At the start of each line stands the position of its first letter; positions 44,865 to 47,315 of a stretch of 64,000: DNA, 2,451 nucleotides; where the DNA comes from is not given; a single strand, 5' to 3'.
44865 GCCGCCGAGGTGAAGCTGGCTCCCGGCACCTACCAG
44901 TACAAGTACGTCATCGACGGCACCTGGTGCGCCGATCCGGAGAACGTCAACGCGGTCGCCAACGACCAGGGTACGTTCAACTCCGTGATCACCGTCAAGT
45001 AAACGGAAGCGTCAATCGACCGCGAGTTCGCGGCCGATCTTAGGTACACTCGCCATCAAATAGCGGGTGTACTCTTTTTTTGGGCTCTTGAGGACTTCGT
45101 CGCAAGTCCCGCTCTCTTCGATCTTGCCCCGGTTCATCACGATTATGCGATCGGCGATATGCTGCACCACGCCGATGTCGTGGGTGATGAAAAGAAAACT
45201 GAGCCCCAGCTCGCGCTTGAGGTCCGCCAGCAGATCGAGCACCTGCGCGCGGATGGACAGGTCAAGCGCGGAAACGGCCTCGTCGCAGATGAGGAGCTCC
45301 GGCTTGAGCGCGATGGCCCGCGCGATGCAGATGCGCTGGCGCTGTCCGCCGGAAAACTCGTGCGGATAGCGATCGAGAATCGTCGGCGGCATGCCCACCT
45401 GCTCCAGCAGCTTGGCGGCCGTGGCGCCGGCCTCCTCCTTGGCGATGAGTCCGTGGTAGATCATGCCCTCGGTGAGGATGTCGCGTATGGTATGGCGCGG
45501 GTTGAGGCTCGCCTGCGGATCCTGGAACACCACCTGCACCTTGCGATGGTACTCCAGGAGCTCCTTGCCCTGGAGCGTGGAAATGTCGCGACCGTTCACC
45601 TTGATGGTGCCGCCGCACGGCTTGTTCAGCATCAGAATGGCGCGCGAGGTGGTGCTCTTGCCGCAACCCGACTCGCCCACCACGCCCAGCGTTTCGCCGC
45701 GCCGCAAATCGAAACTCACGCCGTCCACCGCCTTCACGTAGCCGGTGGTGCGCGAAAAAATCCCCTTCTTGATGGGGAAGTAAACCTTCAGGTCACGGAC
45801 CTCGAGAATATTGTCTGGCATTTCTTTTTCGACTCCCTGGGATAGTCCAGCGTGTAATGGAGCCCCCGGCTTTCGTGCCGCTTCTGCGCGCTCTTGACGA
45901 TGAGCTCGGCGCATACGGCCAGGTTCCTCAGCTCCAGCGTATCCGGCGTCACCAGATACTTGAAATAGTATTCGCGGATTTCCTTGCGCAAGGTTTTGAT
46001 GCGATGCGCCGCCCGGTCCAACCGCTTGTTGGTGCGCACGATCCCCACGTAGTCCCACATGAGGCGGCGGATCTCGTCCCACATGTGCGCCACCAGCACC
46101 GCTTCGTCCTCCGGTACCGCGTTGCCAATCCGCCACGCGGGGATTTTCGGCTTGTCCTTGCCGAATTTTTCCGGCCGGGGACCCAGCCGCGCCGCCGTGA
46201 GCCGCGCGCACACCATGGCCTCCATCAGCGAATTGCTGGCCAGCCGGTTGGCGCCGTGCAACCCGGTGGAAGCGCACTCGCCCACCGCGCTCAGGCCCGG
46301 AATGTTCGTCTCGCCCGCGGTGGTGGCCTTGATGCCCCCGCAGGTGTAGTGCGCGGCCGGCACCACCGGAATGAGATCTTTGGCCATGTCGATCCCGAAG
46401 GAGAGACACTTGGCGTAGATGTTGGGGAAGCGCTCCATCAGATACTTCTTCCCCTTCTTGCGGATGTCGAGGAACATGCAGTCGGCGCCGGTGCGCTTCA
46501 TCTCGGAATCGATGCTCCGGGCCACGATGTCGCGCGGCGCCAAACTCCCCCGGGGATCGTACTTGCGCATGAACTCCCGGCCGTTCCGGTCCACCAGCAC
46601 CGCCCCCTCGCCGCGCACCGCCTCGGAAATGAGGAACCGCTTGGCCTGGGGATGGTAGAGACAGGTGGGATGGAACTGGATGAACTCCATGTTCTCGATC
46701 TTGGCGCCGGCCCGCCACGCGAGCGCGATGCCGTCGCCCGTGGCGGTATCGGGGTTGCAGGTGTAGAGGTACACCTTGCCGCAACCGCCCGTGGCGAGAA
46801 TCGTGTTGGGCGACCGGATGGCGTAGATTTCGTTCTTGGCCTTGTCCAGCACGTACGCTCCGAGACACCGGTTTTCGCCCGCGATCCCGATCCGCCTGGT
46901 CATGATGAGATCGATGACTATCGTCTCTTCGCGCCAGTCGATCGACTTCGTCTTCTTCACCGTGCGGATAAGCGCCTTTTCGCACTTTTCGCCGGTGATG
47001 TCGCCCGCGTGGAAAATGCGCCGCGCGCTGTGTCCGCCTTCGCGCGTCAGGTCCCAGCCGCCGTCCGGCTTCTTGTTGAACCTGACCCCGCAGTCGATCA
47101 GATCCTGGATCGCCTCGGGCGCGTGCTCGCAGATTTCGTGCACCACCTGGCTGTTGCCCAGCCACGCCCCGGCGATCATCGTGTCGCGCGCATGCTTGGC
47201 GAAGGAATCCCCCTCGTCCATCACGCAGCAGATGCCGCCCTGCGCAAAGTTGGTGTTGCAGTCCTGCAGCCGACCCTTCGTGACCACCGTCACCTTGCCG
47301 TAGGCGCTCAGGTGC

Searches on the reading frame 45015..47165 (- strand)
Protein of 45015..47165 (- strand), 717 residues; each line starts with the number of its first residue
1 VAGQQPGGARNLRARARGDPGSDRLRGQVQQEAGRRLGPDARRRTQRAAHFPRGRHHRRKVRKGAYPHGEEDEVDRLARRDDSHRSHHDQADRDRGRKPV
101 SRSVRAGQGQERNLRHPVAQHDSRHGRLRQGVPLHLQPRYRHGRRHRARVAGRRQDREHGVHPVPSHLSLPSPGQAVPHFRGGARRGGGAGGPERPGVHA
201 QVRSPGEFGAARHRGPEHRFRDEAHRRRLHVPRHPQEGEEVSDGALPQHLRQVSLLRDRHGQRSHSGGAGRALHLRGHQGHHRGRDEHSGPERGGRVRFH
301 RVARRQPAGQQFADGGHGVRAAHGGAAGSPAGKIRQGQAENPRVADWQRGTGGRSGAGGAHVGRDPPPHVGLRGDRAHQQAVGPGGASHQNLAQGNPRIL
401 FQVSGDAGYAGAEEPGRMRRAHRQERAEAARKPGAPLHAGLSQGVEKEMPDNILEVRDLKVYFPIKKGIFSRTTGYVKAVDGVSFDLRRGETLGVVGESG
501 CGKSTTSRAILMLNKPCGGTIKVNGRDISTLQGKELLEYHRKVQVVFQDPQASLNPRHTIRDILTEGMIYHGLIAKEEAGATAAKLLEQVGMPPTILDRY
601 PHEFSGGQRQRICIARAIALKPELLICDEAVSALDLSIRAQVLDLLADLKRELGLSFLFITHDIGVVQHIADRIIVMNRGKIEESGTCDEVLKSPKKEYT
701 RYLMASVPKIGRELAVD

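Call 63: search_protein_families(library=pfam, proteins=[window:45015-47165:-], max_evalue=0.00001)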
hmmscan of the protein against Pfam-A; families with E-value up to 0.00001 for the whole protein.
window:45015-47165:- (717 aa): 1 family
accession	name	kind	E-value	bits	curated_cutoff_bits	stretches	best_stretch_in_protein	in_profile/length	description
PF00005.33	ABC_tran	-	1.2e-33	117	25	1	481-631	2-136/137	ABC transporter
